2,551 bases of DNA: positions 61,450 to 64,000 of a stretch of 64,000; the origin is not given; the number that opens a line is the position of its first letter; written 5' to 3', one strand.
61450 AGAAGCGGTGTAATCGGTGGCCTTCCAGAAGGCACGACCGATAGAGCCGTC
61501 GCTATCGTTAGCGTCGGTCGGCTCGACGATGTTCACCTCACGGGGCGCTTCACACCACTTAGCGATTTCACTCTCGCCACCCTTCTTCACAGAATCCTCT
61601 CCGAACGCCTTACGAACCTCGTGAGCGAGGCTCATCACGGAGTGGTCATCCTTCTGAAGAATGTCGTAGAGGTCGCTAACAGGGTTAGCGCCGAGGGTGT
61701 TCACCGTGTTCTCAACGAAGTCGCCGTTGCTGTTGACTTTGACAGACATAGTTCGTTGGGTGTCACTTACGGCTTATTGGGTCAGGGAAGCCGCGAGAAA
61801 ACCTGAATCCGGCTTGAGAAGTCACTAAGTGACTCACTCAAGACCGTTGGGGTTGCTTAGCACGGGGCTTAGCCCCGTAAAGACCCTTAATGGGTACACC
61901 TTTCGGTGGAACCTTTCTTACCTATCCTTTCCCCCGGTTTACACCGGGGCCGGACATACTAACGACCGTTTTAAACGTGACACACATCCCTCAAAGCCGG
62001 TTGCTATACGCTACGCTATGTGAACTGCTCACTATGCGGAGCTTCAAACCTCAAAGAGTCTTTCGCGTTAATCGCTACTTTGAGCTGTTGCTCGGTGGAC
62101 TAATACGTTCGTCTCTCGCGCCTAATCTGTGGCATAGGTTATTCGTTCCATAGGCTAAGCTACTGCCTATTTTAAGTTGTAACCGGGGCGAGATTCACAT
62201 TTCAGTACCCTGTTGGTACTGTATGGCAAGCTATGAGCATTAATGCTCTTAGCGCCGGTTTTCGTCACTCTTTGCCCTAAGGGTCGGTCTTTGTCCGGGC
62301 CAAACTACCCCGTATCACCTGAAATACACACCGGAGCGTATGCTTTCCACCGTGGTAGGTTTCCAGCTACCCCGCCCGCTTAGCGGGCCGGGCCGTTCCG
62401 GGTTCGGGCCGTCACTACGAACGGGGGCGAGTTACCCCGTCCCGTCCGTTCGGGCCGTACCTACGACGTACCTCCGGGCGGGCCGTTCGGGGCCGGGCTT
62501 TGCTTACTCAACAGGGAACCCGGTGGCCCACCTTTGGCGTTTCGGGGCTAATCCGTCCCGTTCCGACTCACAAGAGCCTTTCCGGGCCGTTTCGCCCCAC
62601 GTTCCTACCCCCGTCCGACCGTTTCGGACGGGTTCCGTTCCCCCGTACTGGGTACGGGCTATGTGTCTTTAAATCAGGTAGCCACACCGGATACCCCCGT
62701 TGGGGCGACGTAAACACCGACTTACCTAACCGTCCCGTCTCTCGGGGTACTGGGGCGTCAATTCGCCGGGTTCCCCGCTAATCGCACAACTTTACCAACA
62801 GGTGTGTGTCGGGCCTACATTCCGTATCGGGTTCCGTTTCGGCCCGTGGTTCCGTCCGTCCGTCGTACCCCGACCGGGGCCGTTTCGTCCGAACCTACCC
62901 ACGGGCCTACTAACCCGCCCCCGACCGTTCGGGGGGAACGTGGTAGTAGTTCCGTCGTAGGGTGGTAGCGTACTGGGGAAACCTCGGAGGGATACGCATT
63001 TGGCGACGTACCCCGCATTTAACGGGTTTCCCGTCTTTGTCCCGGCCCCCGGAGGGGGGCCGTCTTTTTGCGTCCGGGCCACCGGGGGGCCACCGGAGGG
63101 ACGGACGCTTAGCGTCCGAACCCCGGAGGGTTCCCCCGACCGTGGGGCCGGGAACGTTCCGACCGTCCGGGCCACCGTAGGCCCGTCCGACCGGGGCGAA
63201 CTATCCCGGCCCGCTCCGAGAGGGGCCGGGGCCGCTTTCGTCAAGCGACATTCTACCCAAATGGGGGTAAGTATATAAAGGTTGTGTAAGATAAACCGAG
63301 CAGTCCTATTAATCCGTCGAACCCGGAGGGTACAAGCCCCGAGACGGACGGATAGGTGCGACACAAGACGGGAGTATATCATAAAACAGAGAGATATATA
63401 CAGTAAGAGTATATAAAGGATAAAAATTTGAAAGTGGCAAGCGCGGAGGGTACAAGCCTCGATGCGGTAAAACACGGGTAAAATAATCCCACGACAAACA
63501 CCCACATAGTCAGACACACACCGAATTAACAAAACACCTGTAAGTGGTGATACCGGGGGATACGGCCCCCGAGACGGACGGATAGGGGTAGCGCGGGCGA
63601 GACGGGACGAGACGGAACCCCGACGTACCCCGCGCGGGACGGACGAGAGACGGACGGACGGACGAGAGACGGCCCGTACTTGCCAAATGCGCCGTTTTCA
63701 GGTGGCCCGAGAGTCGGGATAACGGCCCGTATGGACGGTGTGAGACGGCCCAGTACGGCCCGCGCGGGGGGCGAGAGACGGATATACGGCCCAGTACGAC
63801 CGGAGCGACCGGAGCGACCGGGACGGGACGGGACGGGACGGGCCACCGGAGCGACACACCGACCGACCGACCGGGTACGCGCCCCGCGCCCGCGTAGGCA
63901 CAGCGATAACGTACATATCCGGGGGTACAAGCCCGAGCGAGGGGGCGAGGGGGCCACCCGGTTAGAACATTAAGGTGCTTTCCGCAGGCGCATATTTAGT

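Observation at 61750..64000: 2.2-kb non-coding, repeat-dense region: candidate replication origin or genome terminus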

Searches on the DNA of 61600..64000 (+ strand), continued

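Call 42: get_annotated_region(hit=H49, flank=1200)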
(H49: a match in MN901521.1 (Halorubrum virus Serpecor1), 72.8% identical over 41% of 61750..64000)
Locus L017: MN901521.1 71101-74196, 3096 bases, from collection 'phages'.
description: Halorubrum virus Serpecor1, complete genome.
organism: Halorubrum virus Serpecor1 (NCBI taxid 2721757)
taxonomy: Viruses; Duplodnaviria; Heunggongvirae; Uroviricota; Caudoviricetes; Thumleimavirales; Hafunaviridae; Haloferacalesvirus; Haloferacalesvirus Serpecor1
host: Halorubrum coriense; source: Serpentine Lake, Western Australia; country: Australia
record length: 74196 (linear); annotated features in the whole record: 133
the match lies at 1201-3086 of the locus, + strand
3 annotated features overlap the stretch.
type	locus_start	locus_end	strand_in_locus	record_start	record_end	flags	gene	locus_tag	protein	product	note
CDS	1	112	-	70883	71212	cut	-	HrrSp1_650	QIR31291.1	hypothetical protein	-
CDS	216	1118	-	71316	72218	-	-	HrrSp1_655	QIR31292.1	hypothetical protein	-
repeat_region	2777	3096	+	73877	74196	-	-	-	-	-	LTR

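Call 43: get_annotated_region(hit=H52, flank=1200)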
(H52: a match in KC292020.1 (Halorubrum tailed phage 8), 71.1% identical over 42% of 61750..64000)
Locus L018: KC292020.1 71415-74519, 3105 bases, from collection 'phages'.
description: Halorubrum tailed phage 8, complete genome.
organism: Halorubrum tailed phage 8 (NCBI taxid 2847109)
taxonomy: Viruses; Duplodnaviria; Heunggongvirae; Uroviricota; Caudoviricetes; Thumleimavirales; Hafunaviridae; Haloferacalesvirus; Haloferacalesvirus HRTV8
host: Halorubrum sp. B2-2; source: -; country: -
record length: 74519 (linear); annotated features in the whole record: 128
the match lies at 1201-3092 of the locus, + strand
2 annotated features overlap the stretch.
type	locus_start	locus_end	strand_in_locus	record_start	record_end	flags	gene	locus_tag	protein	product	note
CDS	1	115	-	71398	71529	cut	127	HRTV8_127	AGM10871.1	hypothetical protein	-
CDS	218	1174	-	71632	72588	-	128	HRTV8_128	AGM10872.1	hypothetical protein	-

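Call 44: get_annotated_region(hit=H55, flank=1300)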
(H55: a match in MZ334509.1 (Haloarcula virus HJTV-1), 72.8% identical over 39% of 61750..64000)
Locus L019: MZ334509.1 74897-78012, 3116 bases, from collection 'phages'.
description: Haloarcula virus HJTV-1 isolate HJTV-1/22, complete genome.
organism: Haloarcula virus HJTV-1 (NCBI taxid 2877985)
taxonomy: Viruses; Duplodnaviria; Heunggongvirae; Uroviricota; Caudoviricetes; Thumleimavirales; Hafunaviridae; Haloferacalesvirus
host: Haloarcula japonica; source: solar saltern; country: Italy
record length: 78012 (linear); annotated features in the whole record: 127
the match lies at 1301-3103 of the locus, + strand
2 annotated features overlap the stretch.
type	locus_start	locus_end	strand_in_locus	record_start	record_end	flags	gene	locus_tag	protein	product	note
CDS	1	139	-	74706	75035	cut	-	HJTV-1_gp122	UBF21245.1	hypothetical protein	-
CDS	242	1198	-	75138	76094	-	-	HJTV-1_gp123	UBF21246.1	hypothetical protein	-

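Call 45: get_annotated_region(hit=H56, flank=1300)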
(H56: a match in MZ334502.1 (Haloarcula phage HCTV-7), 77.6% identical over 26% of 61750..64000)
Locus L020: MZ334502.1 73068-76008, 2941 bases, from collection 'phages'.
description: Haloarcula phage HCTV-7 isolate HCTV-7/16, complete genome.
organism: Haloarcula phage HCTV-7 (NCBI taxid 2877982)
taxonomy: Viruses; Duplodnaviria; Heunggongvirae; Uroviricota; Caudoviricetes; Thumleimavirales; Hafunaviridae; Haloferacalesvirus; Haloferacalesvirus hv5
host: Haloarcula californiae; source: solar saltern; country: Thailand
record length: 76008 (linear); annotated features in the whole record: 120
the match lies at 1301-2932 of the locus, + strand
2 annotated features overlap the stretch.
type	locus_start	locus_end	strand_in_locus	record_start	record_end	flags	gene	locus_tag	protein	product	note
CDS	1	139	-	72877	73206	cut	-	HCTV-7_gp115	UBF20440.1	hypothetical protein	-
CDS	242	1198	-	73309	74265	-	-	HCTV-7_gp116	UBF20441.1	hypothetical protein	-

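Call 46: get_annotated_region(hit=H59, flank=1300)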
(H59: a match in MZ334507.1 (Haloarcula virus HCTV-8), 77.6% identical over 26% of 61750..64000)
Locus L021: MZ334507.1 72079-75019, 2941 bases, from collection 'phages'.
description: Haloarcula virus HCTV-8 isolate HCTV-8/17, complete genome.
organism: Haloarcula virus HCTV-8 (NCBI taxid 2877983)
taxonomy: Viruses; Duplodnaviria; Heunggongvirae; Uroviricota; Caudoviricetes; Thumleimavirales; Hafunaviridae; Haloferacalesvirus
host: Haloarcula californiae; source: solar saltern; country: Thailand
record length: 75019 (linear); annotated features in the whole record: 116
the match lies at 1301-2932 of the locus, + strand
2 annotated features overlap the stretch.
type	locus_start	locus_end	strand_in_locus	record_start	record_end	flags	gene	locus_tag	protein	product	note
CDS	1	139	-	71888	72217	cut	-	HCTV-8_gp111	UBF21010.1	hypothetical protein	-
CDS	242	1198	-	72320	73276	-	-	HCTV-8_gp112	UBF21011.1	hypothetical protein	-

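Call 47: get_annotated_region(hit=H61, flank=1500)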
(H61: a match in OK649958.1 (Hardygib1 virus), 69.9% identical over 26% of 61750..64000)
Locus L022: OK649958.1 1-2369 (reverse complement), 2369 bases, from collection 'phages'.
description: Hardygib1 virus isolate HG1, partial genome.
organism: Hardygib1 virus (NCBI taxid 2894774)
taxonomy: Viruses; Duplodnaviria; Heunggongvirae; Uroviricota; Caudoviricetes
host: Haloferax gibbonsii Ma2.38; source: Lake Hardy; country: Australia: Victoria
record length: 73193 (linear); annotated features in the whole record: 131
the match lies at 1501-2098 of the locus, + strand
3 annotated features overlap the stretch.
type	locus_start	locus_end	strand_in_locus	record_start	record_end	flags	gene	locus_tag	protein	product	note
CDS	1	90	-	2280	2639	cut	-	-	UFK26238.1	hypothetical protein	-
CDS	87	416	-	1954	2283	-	-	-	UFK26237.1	hypothetical protein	-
CDS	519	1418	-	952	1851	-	-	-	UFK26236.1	hypothetical protein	-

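Call 58: search_rna_families(source=window, start=61600, end=64000, threshold=evalue, max_evalue=10)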
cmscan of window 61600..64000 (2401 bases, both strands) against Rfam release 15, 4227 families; matches with E-value up to 10: 5.
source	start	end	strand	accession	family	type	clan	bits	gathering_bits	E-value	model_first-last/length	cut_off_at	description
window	63082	63139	+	RF03231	mir-4523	Gene; miRNA;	-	24.4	96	1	1-69/69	no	mir-4523 microRNA precursor family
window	62363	62401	-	RF04080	mir-762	Gene; miRNA;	-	21.6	80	7.2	20-57/75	no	mir-762 microRNA precursor family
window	62388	62448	-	RF01068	Guanidine-II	Cis-reg; riboswitch;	-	16.5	32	3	1-48/48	no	Guanidine-II riboswitch aptamer (mini-ykkC)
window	63160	63297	+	RF03045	proV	Gene; sRNA;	-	14.1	88.5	3.9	1-149/149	no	proV RNA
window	62416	62596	-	RF02767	Ysr186_sR026_CsrC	Gene; sRNA;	CL00106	13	279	2.3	1-305/305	no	Yersinia sRNA 186/sR026/CsrC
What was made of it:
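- On Known RNA families (Rfam 15, including GOLLD, ROOL, OLE, group I and II introns, RNase P, SRP, rRNA): At E up to 10 there were only five chance-level hits (E = 1-7.2, 13-24 bits, far below each family's gathering score) (call 58).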

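Call 108: search_rna_families(sources=[L016, L004, L011, L017, L018, L020, L033, L063, L010], threshold=gathering)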
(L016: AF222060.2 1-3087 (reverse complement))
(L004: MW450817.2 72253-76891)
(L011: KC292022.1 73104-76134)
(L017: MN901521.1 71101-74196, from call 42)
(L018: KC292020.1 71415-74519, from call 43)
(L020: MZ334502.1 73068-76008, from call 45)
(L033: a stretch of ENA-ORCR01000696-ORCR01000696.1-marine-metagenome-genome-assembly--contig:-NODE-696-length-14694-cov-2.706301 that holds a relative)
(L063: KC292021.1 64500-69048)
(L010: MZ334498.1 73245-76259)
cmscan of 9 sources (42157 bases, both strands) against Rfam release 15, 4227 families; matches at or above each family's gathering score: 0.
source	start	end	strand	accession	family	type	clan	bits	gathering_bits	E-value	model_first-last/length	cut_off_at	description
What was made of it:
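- On Known RNA families (Rfam 15, including GOLLD, ROOL, OLE, group I and II introns, RNase P, SRP, rRNA): There was no hit in 9 relatives (call 108).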

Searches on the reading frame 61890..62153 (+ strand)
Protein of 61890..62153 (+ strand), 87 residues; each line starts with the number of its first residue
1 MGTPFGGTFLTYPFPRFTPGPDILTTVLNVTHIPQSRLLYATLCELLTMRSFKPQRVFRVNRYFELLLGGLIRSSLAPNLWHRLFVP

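Call 98: search_protein_families(library=pfam, proteins=[window:61890-62153:+], max_evalue=0.01)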
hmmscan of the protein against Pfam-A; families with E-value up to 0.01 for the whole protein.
window:61890-62153:+ (87 aa): 0 families

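Call 99: search_protein_families(library=phrogs, proteins=[window:61890-62153:+], max_evalue=0.01)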
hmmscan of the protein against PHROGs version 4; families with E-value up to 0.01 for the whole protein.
window:61890-62153:+ (87 aa): 0 families
